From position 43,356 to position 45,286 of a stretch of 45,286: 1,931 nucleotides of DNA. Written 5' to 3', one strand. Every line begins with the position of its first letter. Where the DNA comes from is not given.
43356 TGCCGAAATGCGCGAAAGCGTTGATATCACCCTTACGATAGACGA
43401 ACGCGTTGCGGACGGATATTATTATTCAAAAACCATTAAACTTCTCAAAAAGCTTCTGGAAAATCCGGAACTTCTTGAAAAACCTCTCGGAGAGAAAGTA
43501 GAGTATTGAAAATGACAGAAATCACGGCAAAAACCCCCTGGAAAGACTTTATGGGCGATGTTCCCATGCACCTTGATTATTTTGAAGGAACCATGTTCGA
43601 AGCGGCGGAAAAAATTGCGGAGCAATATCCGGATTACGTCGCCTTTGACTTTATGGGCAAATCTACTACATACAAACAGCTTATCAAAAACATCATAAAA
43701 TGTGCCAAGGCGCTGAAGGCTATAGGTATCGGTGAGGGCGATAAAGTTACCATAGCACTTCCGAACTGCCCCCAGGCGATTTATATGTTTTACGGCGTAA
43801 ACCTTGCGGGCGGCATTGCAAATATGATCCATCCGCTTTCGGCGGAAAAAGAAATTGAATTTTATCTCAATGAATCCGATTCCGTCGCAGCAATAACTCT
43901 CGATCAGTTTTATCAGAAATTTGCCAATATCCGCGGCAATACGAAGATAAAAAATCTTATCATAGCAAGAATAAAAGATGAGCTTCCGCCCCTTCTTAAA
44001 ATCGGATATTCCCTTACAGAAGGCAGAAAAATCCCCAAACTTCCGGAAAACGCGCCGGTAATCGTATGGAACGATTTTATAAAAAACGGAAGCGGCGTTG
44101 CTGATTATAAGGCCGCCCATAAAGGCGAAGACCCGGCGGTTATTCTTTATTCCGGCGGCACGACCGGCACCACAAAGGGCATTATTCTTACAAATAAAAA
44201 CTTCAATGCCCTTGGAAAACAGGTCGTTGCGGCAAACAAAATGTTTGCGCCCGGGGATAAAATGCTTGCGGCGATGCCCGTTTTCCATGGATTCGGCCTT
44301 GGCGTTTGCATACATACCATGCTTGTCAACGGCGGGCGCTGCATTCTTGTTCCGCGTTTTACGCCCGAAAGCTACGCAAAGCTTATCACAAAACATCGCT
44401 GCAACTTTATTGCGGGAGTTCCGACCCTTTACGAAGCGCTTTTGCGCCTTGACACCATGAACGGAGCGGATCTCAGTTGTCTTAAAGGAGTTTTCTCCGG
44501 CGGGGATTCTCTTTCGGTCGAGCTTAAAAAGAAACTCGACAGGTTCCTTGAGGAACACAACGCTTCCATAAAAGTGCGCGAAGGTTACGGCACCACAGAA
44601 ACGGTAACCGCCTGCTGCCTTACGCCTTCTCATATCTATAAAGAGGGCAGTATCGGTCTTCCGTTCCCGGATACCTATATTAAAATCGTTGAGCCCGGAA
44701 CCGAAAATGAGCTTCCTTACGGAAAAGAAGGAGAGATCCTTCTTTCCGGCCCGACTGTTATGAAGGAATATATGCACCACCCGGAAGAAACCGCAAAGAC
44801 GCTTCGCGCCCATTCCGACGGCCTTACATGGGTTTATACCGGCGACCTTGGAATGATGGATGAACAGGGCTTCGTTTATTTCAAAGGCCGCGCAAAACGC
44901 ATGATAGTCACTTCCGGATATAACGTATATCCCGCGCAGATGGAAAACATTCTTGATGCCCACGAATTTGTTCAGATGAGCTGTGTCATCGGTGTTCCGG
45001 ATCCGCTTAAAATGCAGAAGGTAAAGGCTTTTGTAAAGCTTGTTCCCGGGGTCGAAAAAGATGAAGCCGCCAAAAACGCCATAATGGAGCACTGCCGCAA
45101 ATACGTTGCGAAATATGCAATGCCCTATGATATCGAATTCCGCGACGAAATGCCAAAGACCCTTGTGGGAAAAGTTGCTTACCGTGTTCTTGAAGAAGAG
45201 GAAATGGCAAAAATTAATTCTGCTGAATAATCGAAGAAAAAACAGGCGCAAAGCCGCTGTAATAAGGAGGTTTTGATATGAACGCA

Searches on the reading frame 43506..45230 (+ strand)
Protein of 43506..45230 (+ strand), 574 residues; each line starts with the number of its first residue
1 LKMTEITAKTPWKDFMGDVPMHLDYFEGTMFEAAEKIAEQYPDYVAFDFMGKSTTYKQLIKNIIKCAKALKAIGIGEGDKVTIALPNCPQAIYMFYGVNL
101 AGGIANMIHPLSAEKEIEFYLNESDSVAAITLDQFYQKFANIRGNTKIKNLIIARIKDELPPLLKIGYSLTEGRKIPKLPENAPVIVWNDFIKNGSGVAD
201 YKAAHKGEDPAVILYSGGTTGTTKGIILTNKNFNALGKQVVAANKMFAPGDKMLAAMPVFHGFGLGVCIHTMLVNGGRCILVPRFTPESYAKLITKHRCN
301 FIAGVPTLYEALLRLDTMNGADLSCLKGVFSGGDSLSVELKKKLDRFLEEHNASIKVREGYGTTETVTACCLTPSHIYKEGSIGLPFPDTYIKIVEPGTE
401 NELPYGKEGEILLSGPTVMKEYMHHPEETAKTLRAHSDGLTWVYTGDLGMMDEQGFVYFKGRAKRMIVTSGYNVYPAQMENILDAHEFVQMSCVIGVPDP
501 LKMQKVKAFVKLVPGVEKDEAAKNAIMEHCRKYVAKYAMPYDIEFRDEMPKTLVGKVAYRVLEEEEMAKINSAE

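Call 78: search_protein_families(library=pfam, proteins=[window:43506-45230:+], max_evalue=0.00001)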
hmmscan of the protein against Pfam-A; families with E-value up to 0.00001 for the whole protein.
window:43506-45230:+ (574 aa): 2 families
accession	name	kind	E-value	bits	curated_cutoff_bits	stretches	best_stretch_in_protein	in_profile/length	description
PF00501.34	AMP-binding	-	4.8e-79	266.3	29.9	1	35-422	2-383/384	AMP-binding enzyme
PF13193.12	AMP-binding_C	-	4.7e-17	63.1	24.5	1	479-556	2-76/76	AMP-binding enzyme C-terminal domain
